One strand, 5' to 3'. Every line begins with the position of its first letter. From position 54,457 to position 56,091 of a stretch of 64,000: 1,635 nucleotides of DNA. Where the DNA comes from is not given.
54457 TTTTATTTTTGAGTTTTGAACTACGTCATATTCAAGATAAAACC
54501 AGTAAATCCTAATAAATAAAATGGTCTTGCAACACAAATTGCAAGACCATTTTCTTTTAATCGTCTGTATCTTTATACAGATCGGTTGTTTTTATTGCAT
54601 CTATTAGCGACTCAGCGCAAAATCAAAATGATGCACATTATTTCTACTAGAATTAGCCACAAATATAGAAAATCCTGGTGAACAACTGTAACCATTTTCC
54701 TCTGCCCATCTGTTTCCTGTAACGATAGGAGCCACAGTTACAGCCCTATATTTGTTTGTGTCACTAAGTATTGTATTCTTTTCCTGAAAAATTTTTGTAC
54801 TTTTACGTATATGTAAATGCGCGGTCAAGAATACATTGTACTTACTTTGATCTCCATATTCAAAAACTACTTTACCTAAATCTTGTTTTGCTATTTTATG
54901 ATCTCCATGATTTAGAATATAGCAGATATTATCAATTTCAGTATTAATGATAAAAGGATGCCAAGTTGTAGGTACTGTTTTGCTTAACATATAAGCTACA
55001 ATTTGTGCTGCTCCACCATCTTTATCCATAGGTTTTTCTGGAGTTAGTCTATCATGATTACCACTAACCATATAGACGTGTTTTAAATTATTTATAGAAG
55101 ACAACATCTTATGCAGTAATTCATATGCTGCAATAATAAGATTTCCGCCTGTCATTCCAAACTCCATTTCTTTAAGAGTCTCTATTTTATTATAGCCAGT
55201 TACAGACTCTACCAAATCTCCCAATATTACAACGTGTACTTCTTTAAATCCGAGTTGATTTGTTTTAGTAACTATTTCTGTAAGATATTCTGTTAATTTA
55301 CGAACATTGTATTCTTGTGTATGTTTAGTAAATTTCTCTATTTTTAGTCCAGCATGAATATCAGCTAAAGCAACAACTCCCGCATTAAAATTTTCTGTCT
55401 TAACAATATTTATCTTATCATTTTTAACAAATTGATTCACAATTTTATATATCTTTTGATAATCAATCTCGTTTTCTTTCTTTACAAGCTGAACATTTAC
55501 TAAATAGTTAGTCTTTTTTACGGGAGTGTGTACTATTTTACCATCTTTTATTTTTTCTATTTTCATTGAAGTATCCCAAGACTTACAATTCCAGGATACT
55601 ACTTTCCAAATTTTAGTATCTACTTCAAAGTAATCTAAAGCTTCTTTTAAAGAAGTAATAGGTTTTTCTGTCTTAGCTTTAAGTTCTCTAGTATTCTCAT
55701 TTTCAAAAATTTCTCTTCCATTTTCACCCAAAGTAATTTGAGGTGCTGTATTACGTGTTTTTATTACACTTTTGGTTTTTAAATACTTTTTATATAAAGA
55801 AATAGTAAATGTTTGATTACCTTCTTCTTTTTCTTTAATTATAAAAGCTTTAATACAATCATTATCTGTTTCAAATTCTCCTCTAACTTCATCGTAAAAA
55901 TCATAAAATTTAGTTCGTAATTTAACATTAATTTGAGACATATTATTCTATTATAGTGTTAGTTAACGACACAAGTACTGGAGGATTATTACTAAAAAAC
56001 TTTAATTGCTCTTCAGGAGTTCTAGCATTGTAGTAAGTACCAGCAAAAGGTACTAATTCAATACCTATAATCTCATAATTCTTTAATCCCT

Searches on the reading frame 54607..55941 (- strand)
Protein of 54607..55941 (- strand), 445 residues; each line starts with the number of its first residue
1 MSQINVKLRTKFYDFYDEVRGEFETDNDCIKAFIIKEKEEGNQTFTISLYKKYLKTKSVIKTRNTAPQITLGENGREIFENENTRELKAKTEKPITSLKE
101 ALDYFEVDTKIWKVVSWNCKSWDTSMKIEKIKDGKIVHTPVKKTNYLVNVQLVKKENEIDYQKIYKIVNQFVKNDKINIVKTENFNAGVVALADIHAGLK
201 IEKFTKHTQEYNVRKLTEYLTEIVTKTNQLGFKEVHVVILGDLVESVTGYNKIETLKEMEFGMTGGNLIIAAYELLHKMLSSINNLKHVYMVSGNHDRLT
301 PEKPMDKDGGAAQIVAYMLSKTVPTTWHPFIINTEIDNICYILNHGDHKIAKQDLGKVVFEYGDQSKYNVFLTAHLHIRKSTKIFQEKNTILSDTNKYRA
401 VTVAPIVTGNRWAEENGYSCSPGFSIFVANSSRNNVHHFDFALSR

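Call 4: search_protein_families(library=pfam, proteins=[window:54607-55941:-], max_evalue=1)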
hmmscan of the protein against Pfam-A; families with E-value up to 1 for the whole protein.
window:54607-55941:- (445 aa): 4 families
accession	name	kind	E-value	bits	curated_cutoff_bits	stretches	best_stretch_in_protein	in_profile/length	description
PF00149.33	Metallophos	-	0.00013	22.9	21.5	1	189-309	3-72/191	Calcineurin-like phosphoesterase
PF12850.12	Metallophos_2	-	0.017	15.6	27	1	279-384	41-124/154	Calcineurin-like phosphoesterase superfamily domain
PF22598.2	CdsD_PD2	-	0.11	12.9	27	1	384-410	4-30/61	CdsD, periplasmic PD2 domain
PF19157.5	DUF5839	-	0.22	12.1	23.7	1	122-173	29-82/83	Family of unknown function (DUF5839)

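Call 5: search_protein_families(library=phrogs, proteins=[window:54607-55941:-], max_evalue=0.01)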
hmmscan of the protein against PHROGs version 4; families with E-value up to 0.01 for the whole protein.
window:54607-55941:- (445 aa): 1 family
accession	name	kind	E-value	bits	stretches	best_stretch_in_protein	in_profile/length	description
phrog_284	-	DNA, RNA and nucleotide metabolism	1.3e-18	68.2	1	171-435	116-386/398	exonuclease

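Call 13: find_encoding_contigs(protein=window:54607-55941:-, flank=10000, max_places=6)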
Protein window:54607-55941:- (445 aa): 24 contigs read that carry it; 3 places shown.
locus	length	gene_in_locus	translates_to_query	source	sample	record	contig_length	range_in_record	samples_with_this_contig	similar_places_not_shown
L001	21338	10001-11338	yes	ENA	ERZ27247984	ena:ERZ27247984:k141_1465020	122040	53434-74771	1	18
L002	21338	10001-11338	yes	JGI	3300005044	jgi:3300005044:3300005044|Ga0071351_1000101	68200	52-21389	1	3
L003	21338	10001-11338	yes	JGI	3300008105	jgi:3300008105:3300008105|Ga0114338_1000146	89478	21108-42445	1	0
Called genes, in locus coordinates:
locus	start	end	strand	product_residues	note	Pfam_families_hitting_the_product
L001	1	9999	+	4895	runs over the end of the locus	-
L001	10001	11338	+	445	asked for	-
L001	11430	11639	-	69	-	-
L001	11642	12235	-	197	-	-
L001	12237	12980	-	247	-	-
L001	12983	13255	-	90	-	-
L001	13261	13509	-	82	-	-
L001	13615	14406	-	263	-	PF03167:UDG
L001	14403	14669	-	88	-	-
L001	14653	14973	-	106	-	-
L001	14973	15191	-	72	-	-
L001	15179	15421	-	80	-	-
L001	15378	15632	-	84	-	-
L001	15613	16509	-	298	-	PF21448:DNMK (faint)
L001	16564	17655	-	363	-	PF02511:Thy1 (faint)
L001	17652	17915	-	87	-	-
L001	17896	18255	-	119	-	-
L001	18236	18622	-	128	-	-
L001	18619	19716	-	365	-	-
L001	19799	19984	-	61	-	-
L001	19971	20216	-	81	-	-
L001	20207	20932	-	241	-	-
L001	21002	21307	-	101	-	-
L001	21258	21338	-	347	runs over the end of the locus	-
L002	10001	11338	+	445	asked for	-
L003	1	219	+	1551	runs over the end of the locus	-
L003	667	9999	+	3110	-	-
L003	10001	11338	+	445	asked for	-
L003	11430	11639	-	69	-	-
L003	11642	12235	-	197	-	-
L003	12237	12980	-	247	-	-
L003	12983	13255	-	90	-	-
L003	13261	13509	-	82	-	-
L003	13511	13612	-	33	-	-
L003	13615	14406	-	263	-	PF03167:UDG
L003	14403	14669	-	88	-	-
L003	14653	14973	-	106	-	-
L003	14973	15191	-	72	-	-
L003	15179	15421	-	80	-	-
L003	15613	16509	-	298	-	PF21448:DNMK (faint)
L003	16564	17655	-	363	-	PF02511:Thy1 (faint)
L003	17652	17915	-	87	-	-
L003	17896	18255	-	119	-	-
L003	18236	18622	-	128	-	-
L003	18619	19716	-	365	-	-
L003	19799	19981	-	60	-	-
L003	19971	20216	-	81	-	-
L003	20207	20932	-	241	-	-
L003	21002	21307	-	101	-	-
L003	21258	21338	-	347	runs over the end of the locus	-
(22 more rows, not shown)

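Call 23: find_related_loci(query=L001:1-2400:+, collection=viral_contigs, flank=10000)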
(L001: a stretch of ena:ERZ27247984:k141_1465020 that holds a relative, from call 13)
Query L001:1-2400:+ (800 aa) in viral_contigs; peptide patterns used: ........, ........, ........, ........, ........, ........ (x = any residue, [..] = any of these).
111 stretches matched a pattern; 62 encode a relative of the query (tblastn E <= 1e-3); 62 distinct loci.
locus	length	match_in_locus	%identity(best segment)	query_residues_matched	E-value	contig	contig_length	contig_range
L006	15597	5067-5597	68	12-189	3e-65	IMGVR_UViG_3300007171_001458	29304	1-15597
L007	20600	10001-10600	63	7-193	1e-64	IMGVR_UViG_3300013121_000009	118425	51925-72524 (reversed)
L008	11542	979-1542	64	11-188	4e-63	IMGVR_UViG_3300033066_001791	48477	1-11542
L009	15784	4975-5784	53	10-253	5e-63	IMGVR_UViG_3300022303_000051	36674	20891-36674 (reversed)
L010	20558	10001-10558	67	12-187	1e-61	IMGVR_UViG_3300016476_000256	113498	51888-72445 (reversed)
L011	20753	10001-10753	55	3-261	3e-61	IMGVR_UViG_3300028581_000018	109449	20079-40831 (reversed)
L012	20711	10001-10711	52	12-229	9e-61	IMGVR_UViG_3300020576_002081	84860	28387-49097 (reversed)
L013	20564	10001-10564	61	11-187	2e-58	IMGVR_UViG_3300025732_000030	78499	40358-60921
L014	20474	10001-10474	65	12-183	3e-58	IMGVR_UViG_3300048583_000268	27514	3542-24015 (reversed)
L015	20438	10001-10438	64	7-185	3e-58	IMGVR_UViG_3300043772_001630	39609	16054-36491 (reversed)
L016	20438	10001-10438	64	7-185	3e-58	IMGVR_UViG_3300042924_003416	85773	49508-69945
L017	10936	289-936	56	12-200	6e-58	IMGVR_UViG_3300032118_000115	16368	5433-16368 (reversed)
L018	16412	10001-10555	59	11-201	5e-57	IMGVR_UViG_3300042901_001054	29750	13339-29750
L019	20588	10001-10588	58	11-202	6e-57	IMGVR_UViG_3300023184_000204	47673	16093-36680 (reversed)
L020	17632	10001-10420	67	14-187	9e-57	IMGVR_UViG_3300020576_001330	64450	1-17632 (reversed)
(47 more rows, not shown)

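Call 24: find_related_loci(query=L001:901-2100:+, collection=metagenome_contigs, flank=10000)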
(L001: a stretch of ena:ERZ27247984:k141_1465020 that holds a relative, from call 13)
Query L001:901-2100:+ (400 aa) in metagenome_contigs; peptide patterns used: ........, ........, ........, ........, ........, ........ (x = any residue, [..] = any of these).
199 stretches matched a pattern, but none encodes a relative of the query by tblastn (E <= 1e-3).

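Call 26: search_protein_families(library=pfam, proteins=[L001:1-1941:+], max_evalue=0.1)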
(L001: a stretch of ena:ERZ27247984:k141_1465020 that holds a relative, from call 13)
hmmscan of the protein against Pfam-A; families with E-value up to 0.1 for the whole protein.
L001:1-1941:+ (647 aa): 0 families

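Call 36: search_solved_structures(query=window:54607-55941:-, max_evalue=1)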
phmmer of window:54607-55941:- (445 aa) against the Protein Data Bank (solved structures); distinct sequences matched with E-value up to 1: 0.

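Call 52: search_dna_similar(query=window:54607-55941:-, collection=phages, mode=protein, max_rows=20)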
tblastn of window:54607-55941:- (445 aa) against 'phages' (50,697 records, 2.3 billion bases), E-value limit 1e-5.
Records with a match: 28; places in all: 28; records where one place covers at least 80% of the query: 0.
Best place of each record, by identity: <60% 28.
By first word of the organism name: Bacillus 20; Olleya 2; Cellulophaga 2; Brevibacillus 2; Tenacibaculum 1; Lactococcus 1.
By host as written in the record: Bacillus cereus 7; Bacillus thuringiensis kurstaki 3; Olleya sp. HaHaR_3_96 2; Cellulophaga baltica NN016046 2; Bacillus anthracis 2; - 2; Brevibacillus laterosporus 2; Bacillus anthracis Sterne 2; and 5 more.
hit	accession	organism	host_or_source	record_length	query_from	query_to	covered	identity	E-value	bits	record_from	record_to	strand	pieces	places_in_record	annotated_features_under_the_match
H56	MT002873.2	Tenacibaculum phage JQ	Tenacibaculum geojense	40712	131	426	67%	34.8%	1e-38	154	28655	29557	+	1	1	hypothetical protein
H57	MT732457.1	Olleya phage Harreka_1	Olleya sp. HaHaR_3_96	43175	119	439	72%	30.2%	2e-33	139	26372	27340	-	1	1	calcineurin-like phosphoesterase superfamily domain protein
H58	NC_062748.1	Olleya phage Harreka_1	Olleya sp. HaHaR_3_96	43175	119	439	72%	30.2%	2e-33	139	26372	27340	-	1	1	calcineurin-like phosphoesterase superfamily domain protein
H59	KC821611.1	Cellulophaga phage phi46:1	Cellulophaga baltica NN016046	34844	154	443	65%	30.7%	1e-30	131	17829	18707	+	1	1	hypothetical protein | phage integrase family site-specific recombinase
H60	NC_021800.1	Cellulophaga phage phi46:1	Cellulophaga baltica NN016046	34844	154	443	65%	30.7%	1e-30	131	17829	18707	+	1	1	hypothetical protein | phage integrase family site-specific recombinase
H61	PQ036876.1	Lactococcus phage PMBT69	Lactococcus lactis subsp. cremoris ...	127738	188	436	56%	27.8%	2e-8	62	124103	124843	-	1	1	hypothetical protein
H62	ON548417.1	Bacillus phage vB_BanS-Thrax1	Bacillus anthracis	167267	81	342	59%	25.7%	2e-6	56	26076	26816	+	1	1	metallophosphatase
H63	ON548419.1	Bacillus phage vB_BanS-Thrax3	Bacillus anthracis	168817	81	342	59%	25.7%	5e-6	55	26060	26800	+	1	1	metallophosphatase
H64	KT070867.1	Bacillus phage PBC2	Bacillus cereus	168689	81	342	59%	25.4%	8e-6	54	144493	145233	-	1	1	putative metallophophatase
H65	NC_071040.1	Bacillus phage PBC2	Bacillus cereus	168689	81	342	59%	25.4%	8e-6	54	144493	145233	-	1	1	exonuclease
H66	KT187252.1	Bacillus phage PBC6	Bacillus cereus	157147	189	428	54%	25.5%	1e-5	54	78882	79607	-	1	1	putative calcineurin-like phosphoesterase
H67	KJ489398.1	Bacillus phage Evoli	-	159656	179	387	47%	27.8%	6e-6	55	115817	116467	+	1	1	DNA polymerase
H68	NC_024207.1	Bacillus phage Evoli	-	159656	179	387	47%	27.8%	6e-6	55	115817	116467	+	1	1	exonuclease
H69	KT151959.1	Brevibacillus phage Sundance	Brevibacillus laterosporus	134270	189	388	45%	27.8%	7e-10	67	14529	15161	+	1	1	hypothetical protein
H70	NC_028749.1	Brevibacillus phage Sundance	Brevibacillus laterosporus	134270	189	388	45%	27.8%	7e-10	67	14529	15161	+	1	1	hypothetical protein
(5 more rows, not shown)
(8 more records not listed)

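Call 53: search_protein_families(library=ncbifam, proteins=[window:54607-55941:-, L001:1-1941:+], max_evalue=0.1)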
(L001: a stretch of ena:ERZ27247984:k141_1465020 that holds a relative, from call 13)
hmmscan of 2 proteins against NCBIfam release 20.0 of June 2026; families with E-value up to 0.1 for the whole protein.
window:54607-55941:- (445 aa): 2 families
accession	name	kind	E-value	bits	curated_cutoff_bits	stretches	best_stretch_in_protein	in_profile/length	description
TIGR04123.1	P_estr_lig_assc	hypoth_equivalog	0.00018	21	150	1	188-305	22-116/207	ligase-associated DNA damage response endonuclease PdeM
TIGR00619.1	sbcd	subfamily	0.0093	15.8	77.65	0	274-298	61-87/252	exonuclease subunit SbcD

L001:1-1941:+ (647 aa): 1 family
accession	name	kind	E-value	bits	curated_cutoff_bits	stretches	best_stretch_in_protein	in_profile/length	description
NF038315.1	HxsD_rel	equivalog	0.041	14.1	41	0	182-223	25-57/62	HxsD-like protein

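Call 56: find_homologous_proteins(query=L001:1-1941:+, max_evalue=1e-10)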
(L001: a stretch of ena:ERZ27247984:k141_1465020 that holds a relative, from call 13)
Query L001:1-1941:+ (647 aa): 138 proteins with E <= 1e-10 among 8000 candidates; the best 120 are listed.
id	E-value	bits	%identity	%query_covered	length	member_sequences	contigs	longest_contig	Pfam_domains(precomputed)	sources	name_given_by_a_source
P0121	4.6e-66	242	67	28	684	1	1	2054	-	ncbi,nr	ncbi:MAG TPA: hypothetical protein PKI46_05030, partial [Bacteroidales bacterium]|nr:hypothetical pr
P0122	1.2e-60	224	63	30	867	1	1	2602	-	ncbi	ncbi:MAG TPA: hypothetical protein VIK84_00320, partial [Haloplasmataceae bacterium]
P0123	1.3e-60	224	46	49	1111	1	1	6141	-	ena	-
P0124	1.7e-60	224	66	28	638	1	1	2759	-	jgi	jgi:hypothetical protein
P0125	3.4e-60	223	51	42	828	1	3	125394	-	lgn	-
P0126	6.2e-60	222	51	36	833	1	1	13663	-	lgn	-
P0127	6.9e-60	222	67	27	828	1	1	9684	-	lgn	-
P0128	1.0e-59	221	63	29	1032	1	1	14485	-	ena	-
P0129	1.8e-59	220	55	40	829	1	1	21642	-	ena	-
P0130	2.4e-59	220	64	27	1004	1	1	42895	-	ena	-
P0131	1.3e-58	217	60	29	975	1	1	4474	-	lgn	-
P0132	2.7e-58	216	63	29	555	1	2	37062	-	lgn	-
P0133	3.6e-58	216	53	40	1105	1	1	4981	-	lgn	-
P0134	3.9e-58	216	67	27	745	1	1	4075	-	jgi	jgi:hypothetical protein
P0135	5.6e-57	212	61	28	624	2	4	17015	-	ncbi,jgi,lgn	jgi:hypothetical protein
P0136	2.8e-56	210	62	28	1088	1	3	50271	-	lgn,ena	-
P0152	6.9e-52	195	58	28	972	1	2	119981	-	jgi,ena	jgi:hypothetical protein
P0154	2.4e-51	193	60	28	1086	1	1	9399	PF18760.8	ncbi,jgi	jgi:hypothetical protein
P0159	1.6e-50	191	49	40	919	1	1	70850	PF06414.19,PF13671.13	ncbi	-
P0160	2.0e-50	190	46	41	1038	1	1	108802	-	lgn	-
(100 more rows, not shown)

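Call 57: find_homologous_proteins(query=window:54607-55941:-, max_evalue=0.00001)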
Query window:54607-55941:- (445 aa): 25 proteins with E <= 0.00001 among 4422 candidates.
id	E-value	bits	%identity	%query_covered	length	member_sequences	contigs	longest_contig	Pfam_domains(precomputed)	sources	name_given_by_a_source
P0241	6.6e-296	999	100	100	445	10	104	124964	-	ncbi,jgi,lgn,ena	ncbi:MAG: metallophosphoesterase [Planctomycetota bacterium]|jgi:UDP-2,3-diacylglucosamine pyrophosp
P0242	9.9e-185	632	64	100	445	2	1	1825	PF00149.34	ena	-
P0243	3.4e-149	515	53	100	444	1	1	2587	-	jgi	jgi:hypothetical protein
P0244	5.7e-144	498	53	98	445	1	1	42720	-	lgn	-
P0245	1.3e-141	490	51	99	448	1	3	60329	-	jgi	jgi:hypothetical protein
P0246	1.2e-140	487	59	84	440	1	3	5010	PF12850.13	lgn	-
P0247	5.3e-139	482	58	87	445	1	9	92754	PF00149.34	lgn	-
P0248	8.2e-129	448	49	99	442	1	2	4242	PF12850.13,PF00149.34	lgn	-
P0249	2.3e-128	447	51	88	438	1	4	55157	-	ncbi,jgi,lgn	ncbi:MAG: hypothetical protein ACK58U_15975 [Rubrivivax sp.]|jgi:metallophosphoesterase superfamily 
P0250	3.5e-128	446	51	92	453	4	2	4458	PF00149.34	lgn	-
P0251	2.2e-126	440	49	99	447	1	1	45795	PF00149.34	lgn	-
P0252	2.9e-123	430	53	82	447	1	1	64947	PF00149.34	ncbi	-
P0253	1.1e-120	421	53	82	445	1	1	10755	-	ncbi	-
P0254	2.8e-115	404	46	97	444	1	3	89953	-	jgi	jgi:hypothetical protein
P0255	6.4e-97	343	46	82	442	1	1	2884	-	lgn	-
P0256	3.2e-76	275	39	83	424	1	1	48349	PF12850.13,PF00149.34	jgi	jgi:metallophosphoesterase superfamily enzyme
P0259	1.9e-69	253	37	82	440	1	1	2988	PF12850.13,PF00149.34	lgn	-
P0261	1.4e-65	240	33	94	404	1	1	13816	PF12850.13,PF00149.34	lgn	-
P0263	5.9e-54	202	34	80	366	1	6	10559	PF12850.13,PF00149.34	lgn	-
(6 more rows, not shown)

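Call 67: predict_structure(alignment_id=A2)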
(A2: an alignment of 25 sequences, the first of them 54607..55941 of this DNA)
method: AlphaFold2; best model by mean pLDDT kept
length: 445 residues; sequences in the alignment: 25
mean_pLDDT: 78.1   pTM: 0.63
mean pLDDT of the five models: 78.1, 78.1, 75.5, 74.6, 73.4
residues with pLDDT >= 90: 113; 70-90: 221; 50-70: 75; < 50: 36
segments of 3 or more residues with pLDDT < 50: 1-3, 58-69, 380-395
pLDDT, mean of each block of 10 residues (from residue 1): 62 83 77 71 61 58 41 69 84 85 87 87 82 76 86 76 82 72 85 88 71 90 95 95 74 59 80 93 95 87 75 94 93 95 87 78 90 74 34 54 76 57 90 88 82
secondary structure, 60 per line:
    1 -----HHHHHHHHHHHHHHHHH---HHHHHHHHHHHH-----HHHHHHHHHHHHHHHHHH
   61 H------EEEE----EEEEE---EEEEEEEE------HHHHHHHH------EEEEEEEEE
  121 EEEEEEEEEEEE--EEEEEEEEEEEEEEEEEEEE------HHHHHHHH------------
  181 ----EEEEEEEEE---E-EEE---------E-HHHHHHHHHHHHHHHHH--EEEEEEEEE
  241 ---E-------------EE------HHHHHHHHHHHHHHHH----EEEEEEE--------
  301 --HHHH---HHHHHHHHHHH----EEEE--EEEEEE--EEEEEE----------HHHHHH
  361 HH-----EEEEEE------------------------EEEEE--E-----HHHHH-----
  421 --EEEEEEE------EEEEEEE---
elements in order: H6-22 H26-37 H43-61 E68-71 E76-80 E84-91 H98-105 E112-132 E135-154 H161-168 E185-193 E199-201 H213-229 E232-240 H266-281 E286-292 H303-306 H310-320 E325-328 E331-336 E339-344 H355-362 E368-373 E398-402 H411-415 E423-429 E436-442

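Call 69: fold_search(model_id=the predicted structure, library=pdb)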
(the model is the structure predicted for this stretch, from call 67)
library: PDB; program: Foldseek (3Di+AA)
matches with E <= 10: 1196; with E <= 0.001: 14
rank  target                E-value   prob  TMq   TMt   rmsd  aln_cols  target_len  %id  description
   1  4nzv_A                2.1e-06  1.00  0.32  0.41   8.2       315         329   10  DNA Double-Strand Break Repair Pathway Choice Is Directed by Distinct MRE11 Nuclease Activities (released 2014-01-08)
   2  2zo9_B                5.1e-06  1.00  0.32  0.47   6.2       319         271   13  Malonate-bound structure of the glycerophosphodiesterase from Enterobacter aerogenes (GpdQ) and characterization of th (released 2008-10-07)
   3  4o43_A                5.1e-06  1.00  0.33  0.42   8.3       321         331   10  DNA Double-Strand Break Repair Pathway Choice Is Directed by Distinct MRE11 Nuclease Activities (released 2014-01-08)
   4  4o43_B                6.4e-06  1.00  0.33  0.42   7.7       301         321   10  DNA Double-Strand Break Repair Pathway Choice Is Directed by Distinct MRE11 Nuclease Activities (released 2014-01-08)
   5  2dxl_A                1.2e-05  1.00  0.31  0.47   8.4       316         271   12  Glycerophosphodiesterase from Enterobacter aerogenes (released 2007-05-22)
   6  9ccx                  4.6e-05  1.00  0.28  0.47   8.7       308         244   10  Crystal Structure of the Klebsiella pneumoniae LpxH/JH-LPH-86 complex (released 2025-02-12)
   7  2q8u_A                5.5e-05  1.00  0.32  0.43   6.8       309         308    8  CRYSTAL STRUCTURE OF MRE11 FROM THERMOTOGA MARITIMA MSB8 (TM1635) AT 2.20 A RESOLUTION (released 2007-06-26)
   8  2q8u_B                9.9e-05  1.00  0.34  0.48   5.9       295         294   10  CRYSTAL STRUCTURE OF MRE11 FROM THERMOTOGA MARITIMA MSB8 (TM1635) AT 2.20 A RESOLUTION (released 2007-06-26)
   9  5wly                  1.9e-04  1.00  0.26  0.47   9.8       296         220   12  E. coli LpxH- 8 mutations (released 2018-04-11)
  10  7d0v_A                3.5e-04  0.99  0.27  0.24   9.0       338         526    9  Crystal structure of Taiwan cobra 5'-nucleotidase (released 2021-09-15)
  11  5w8m_C                7.0e-04  1.00  0.25  0.52  10.5       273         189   11  Crystal structure of Chaetomium thermophilum Vps29 (released 2018-06-13)
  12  8tta_C                7.0e-04  0.99  0.23  0.47  11.9       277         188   10  Structure of retromer VPS29-VPS35 (483-796) complexed with Fam21A repeat 21 (1328-1341) (released 2024-08-21)
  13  6vac_C                9.5e-04  1.00  0.24  0.51  10.1       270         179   13  Mouse retromer (VPS26/VPS35/VPS29) heterotrimer (released 2020-02-19)
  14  5w8m_B                9.5e-04  0.99  0.24  0.48  11.1       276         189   10  Crystal structure of Chaetomium thermophilum Vps29 (released 2018-06-13)
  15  5w8m_E                1.6e-03  0.99  0.25  0.52  10.7       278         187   12  Crystal structure of Chaetomium thermophilum Vps29 (released 2018-06-13)
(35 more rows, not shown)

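Call 79: search_protein_families(library=pfam, proteins=[P0123, P0128, P0136, P0154, P0159, P0160, P0152, P0131], max_evalue=0.01)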
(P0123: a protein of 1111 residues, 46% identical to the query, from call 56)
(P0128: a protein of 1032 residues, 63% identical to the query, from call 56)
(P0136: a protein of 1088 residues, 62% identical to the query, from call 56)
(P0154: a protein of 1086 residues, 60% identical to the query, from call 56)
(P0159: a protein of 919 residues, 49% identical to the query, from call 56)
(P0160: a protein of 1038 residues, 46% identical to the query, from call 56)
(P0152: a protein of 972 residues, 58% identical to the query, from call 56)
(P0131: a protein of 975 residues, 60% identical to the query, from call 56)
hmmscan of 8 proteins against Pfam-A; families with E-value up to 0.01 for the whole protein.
P0123 (1111 aa): 0 families

P0128 (1032 aa): 0 families

P0136 (1088 aa): 0 families

P0154 (1086 aa): 1 family
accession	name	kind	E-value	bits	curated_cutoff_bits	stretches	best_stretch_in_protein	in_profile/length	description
PF18760.7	ART-PolyVal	-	2.6e-06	28.7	31.2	1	910-987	8-71/140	ADP-Ribosyltransferase in polyvalent proteins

P0159 (919 aa): 4 families
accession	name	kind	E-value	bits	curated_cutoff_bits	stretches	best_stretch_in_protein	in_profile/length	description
PF13671.12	AAA_33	-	6.5e-16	59.4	27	1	311-447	1-141/143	AAA domain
PF06414.18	Zeta_toxin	-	2.3e-05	24.4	22.3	1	307-456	14-176/199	Zeta toxin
PF13238.12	AAA_18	-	0.0015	19.5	29.4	0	315-383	4-81/128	AAA domain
PF13479.12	AAA_24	-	0.009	16.3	27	0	312-341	5-32/195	AAA domain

P0160 (1038 aa): 0 families

P0152 (972 aa): 0 families

P0131 (975 aa): 0 families

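Call 84: list_cluster_members(proteins=[window:54607-55941:-])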
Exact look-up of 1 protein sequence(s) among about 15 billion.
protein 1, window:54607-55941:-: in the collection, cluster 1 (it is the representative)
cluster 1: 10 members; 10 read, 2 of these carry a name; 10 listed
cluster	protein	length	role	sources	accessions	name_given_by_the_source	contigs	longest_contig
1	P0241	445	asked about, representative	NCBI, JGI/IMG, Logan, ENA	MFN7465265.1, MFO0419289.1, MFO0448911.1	MAG: metallophosphoesterase [Planctomycetota bacterium] | UDP-2,3-diacylglucosamine pyrophosphatase LpxH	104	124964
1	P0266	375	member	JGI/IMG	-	UDP-2,3-diacylglucosamine pyrophosphatase LpxH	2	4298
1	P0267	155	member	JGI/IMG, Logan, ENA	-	-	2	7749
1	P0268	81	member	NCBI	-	-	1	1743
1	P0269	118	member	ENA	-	-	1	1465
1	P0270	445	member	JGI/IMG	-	-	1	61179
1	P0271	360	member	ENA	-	-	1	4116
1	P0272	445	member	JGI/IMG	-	-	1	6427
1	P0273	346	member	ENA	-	-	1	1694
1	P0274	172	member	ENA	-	-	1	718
